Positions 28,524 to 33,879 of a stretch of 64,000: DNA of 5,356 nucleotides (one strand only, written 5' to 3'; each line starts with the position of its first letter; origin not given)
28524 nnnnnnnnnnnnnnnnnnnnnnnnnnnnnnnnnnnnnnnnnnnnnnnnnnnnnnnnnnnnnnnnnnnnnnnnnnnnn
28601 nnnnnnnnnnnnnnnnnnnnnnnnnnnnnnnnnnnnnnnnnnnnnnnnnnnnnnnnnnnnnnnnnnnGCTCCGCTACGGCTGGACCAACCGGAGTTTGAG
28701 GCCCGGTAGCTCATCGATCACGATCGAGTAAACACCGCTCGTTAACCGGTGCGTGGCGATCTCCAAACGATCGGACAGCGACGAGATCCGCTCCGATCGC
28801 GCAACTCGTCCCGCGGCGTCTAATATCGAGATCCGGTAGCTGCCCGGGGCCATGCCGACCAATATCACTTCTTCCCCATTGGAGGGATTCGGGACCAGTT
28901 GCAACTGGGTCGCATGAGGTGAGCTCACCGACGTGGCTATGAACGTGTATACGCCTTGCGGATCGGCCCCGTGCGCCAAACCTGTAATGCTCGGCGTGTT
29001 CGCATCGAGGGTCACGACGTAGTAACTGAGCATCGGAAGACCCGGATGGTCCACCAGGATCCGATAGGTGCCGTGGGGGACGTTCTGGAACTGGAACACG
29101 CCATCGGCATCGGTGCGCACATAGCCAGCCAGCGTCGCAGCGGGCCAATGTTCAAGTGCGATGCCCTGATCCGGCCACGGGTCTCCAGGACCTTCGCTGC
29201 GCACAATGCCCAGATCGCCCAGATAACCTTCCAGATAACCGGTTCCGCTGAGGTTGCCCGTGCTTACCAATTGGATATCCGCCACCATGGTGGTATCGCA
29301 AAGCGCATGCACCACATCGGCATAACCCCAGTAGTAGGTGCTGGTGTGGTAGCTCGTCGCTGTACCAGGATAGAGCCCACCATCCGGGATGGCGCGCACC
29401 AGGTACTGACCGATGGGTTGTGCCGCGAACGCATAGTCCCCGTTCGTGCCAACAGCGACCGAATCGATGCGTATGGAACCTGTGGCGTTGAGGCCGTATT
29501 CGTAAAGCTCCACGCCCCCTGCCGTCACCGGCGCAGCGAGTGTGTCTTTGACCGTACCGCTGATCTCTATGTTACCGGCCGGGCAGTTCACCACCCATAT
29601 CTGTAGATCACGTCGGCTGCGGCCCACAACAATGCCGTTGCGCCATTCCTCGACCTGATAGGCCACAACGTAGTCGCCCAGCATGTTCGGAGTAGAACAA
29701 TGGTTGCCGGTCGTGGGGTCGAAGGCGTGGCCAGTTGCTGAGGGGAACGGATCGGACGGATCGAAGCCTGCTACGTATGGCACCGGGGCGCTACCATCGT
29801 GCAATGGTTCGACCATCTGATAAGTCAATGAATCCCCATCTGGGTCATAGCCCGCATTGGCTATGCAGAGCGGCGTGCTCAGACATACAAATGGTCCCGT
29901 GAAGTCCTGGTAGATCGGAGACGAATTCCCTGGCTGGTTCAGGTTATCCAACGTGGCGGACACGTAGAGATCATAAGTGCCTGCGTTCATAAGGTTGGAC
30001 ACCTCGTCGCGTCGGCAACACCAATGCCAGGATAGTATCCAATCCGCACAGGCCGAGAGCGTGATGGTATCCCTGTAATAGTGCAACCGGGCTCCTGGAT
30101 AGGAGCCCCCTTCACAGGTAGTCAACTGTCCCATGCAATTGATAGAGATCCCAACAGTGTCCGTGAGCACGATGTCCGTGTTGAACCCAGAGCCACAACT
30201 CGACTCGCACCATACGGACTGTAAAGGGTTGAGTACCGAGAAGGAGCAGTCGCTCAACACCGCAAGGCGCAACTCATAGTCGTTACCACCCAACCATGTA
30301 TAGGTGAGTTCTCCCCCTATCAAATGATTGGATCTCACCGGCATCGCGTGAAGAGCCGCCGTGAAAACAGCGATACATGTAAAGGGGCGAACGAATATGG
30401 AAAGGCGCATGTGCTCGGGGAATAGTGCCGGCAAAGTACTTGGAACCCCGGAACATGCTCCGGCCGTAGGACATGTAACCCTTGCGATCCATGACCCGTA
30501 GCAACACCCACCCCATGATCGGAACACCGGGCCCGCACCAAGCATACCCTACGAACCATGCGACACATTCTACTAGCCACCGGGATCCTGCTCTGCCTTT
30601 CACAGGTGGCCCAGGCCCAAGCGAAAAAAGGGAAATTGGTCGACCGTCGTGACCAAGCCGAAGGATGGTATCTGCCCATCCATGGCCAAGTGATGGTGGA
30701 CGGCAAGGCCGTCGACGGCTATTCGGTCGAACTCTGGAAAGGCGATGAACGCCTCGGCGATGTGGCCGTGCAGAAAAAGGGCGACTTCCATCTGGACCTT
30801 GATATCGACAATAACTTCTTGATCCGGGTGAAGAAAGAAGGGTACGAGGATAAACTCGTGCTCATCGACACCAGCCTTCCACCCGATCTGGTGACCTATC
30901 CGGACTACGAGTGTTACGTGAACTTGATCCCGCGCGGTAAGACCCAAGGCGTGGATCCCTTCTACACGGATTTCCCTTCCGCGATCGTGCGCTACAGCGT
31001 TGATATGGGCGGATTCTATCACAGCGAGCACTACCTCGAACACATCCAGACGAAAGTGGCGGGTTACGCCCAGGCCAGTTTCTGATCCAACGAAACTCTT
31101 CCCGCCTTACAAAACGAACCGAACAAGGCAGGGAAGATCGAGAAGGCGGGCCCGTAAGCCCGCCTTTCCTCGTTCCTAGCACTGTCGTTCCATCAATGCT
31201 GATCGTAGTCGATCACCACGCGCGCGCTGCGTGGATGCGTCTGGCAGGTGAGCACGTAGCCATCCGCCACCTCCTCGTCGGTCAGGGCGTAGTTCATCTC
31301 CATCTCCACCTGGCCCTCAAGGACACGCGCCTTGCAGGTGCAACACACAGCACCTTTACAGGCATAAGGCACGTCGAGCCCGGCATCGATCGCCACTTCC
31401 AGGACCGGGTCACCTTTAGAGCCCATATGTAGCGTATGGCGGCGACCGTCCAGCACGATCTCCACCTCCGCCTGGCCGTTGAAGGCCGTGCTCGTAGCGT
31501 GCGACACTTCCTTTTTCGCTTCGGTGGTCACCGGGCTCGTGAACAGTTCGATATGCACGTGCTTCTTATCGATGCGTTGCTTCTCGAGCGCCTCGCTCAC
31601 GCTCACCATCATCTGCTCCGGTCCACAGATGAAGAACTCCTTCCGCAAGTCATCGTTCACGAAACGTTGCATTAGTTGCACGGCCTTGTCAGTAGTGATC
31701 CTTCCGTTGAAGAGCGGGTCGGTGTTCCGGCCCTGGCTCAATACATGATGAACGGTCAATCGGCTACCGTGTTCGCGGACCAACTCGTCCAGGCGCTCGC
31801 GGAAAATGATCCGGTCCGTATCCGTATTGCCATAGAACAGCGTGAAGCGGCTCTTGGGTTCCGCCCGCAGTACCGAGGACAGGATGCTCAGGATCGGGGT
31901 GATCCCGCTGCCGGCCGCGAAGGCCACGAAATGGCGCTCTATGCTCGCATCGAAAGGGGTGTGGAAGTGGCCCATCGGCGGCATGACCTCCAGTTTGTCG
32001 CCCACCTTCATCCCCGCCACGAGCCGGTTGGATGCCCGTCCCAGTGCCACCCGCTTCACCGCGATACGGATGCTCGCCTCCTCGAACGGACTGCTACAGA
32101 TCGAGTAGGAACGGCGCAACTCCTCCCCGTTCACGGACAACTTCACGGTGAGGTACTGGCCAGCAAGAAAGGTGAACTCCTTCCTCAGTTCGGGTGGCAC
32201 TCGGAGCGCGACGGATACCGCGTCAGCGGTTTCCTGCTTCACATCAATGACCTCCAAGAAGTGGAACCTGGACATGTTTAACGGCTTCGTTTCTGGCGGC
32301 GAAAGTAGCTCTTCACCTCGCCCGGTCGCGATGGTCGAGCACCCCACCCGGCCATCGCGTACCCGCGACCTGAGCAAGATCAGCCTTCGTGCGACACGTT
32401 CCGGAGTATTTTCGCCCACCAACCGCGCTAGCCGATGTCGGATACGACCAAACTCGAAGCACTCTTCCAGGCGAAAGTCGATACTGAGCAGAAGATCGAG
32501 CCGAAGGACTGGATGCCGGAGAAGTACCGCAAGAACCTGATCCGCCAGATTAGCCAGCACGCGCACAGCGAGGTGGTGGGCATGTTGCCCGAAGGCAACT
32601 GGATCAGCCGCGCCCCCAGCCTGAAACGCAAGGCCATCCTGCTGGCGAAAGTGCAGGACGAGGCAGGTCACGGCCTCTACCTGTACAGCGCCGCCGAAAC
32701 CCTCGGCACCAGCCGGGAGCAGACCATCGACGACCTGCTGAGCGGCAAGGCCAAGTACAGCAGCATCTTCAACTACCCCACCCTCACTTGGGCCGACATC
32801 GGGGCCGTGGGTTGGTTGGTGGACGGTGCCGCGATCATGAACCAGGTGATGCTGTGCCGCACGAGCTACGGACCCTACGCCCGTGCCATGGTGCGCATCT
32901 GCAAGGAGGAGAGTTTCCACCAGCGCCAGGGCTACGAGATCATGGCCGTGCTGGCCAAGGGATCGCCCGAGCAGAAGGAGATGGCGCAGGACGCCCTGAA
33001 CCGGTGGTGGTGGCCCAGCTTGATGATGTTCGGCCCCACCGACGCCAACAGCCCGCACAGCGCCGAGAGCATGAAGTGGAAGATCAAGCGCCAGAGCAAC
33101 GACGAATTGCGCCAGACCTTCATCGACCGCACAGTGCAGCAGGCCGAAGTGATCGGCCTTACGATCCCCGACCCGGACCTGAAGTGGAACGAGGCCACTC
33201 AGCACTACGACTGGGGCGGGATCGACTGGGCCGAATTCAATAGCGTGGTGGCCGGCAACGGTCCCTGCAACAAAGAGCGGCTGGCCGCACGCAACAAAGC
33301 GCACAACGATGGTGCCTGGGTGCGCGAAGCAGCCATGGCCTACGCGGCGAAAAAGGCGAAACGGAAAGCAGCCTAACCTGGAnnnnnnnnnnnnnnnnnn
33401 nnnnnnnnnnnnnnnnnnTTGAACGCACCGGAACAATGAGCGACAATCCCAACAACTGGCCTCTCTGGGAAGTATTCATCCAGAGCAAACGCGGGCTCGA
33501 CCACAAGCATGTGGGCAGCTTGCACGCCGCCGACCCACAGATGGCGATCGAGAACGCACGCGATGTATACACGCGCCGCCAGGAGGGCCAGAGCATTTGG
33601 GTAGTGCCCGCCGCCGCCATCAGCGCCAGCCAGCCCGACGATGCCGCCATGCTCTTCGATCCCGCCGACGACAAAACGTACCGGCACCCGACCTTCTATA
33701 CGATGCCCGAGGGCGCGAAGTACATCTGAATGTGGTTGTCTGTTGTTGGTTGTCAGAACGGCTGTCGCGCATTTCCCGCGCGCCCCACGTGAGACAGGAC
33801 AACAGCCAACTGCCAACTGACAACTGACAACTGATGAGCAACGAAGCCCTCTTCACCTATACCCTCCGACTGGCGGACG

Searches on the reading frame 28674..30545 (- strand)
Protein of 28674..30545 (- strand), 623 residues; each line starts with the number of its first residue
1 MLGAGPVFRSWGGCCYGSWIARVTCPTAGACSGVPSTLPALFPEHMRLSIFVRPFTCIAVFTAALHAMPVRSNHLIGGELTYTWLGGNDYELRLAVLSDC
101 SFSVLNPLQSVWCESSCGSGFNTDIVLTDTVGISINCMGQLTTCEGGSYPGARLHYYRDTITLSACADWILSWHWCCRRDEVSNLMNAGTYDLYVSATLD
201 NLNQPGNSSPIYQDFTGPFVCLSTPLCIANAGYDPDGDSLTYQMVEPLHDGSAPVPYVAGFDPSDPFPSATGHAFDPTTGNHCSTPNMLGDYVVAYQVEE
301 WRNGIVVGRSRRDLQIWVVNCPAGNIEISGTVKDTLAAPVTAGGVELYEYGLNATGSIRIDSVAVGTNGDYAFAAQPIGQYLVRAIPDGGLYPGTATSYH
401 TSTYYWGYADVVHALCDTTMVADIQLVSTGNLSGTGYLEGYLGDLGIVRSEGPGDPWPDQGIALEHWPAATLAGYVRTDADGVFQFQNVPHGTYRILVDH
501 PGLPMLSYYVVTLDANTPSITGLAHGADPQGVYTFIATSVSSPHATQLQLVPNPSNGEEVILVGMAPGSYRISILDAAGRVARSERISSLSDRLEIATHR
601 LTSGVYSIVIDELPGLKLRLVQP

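Call 60: search_protein_families(library=pfam, proteins=[window:28674-30545:-], max_evalue=0.0001)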
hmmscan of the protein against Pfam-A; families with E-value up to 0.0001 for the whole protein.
window:28674-30545:- (623 aa): 2 families
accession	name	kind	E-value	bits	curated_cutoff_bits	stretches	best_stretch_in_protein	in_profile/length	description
PF13620.12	CarboxypepD_reg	-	1.4e-11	45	32.3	1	446-518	4-74/82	Carboxypeptidase regulatory-like domain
PF17210.9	SdrD_B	-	3.2e-05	24.5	29.7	0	474-502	40-68/112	SdrD B-like domain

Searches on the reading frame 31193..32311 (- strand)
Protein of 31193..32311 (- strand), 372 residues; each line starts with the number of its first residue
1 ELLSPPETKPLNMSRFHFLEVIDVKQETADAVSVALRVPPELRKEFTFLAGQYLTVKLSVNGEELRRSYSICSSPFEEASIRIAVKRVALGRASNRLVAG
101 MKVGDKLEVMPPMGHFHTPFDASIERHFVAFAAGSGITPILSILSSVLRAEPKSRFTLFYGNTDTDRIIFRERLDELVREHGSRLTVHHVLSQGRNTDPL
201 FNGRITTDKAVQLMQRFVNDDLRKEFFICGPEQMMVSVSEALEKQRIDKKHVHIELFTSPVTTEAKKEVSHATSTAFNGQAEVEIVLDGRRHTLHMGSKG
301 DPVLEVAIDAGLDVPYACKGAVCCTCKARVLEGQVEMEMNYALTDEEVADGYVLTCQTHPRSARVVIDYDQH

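Call 60: search_protein_families(library=pfam, proteins=[window:31193-32311:-], max_evalue=0.0001)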
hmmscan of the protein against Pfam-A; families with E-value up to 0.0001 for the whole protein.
window:31193-32311:- (372 aa): 3 families
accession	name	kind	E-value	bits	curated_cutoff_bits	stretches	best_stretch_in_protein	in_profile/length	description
PF00175.26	NAD_binding_1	-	3.6e-18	66.6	22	1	132-239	3-108/109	Oxidoreductase NAD-binding domain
PF00111.32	Fer2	-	6.5e-15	55.3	21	1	287-360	3-76/77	2Fe-2S iron-sulfur cluster binding domain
PF00970.30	FAD_binding_6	-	1.8e-13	51.1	21.1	1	21-117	4-98/99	Oxidoreductase FAD-binding domain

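Call 78: search_protein_families(library=ncbifam, proteins=[window:31193-32311:-], max_evalue=1e-10)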
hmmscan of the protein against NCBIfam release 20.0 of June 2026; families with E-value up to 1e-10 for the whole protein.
window:31193-32311:- (372 aa): 17 families
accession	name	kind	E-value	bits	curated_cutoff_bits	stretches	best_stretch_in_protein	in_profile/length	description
TIGR02160.1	PA_CoA_Oxy5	hypoth_equivalog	2.2e-121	405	420.8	1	16-370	1-352/352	1,2-phenylacetyl-CoA epoxidase subunit PaaE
NF058606.1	GlBtMonoRdsGbcB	equivalog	7.9e-48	163.2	500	1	17-369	14-362/362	glycine betaine monooxygenase reductase subunit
NF007964.0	PRK10684.1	equivalog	8.9e-47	159.6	383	1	19-362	12-328/333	NADH oxidoreductase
NF040810.1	BenC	equivalog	5.2e-45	154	430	2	21-259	109-332/333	benzoate 1,2-dioxygenase electron transfer component BenC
NF009805.0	PRK13289.1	equivalog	4.6e-36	124.6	432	1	21-259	159-394/399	NO-inducible flavohemoprotein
NF045803.1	MethMoxFADbindMmoC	equivalog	9.4e-36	123.3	500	1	20-257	110-340/343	aromatic/alkene monooxygenase hydroxylase FAD-binding subunit MmoC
NF008822.0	PRK11872.1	equivalog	4.9e-30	104.7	402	1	42-259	131-337/341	anthranilate 1,2-dioxygenase electron transfer component AntC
TIGR01941.1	nqrF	equivalog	5.8e-19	68.3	295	1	58-257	198-403/405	NADH:ubiquinone reductase (Na(+)-transporting) subunit F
NF004317.0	PRK05713.1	equivalog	9.2e-19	67.8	338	0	34-214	107-279/312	iron-sulfur-binding ferredoxin reductase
NF005963.0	PRK08051.1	equivalog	1.5e-18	66.9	230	1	37-254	20-227/233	NAD(P)H-flavin reductase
NF006220.0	PRK08345.1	subfamily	2.4e-18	66.4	395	1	17-256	11-250/294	cytochrome-c3 hydrogenase subunit gamma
NF041393.1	Frdxn_Halo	equivalog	8.9e-16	57.9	150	1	293-369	38-115/128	ferredoxin Fer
TIGR02008.1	fdx_plant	subfamily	1.1e-15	57.2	81.15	1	298-366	20-88/97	ferredoxin [2Fe-2S]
NF040830.1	sulfhyd_ShyC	equivalog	1.1e-14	54.3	600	1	19-238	9-226/288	NAD(P)-dependent hydrogenase/sulfhydrogenase 2 subunit gamma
NF008178.0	PRK10926.1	equivalog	5.4e-14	52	390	1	20-253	8-236/248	ferredoxin--NADP(+) reductase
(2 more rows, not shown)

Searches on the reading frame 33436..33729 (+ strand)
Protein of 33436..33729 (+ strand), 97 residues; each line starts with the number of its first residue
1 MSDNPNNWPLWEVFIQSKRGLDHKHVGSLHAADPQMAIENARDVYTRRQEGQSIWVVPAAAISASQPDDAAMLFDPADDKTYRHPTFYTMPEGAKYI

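Call 5: search_protein_families(library=pfam, proteins=[window:33436-33729:+], max_evalue=0.01)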
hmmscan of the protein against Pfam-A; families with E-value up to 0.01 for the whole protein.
window:33436-33729:+ (97 aa): 1 family
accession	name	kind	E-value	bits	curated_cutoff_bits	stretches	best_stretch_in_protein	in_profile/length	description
PF06243.16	PaaB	-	2.7e-43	146.5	27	1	7-93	1-87/89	Phenylacetic acid degradation B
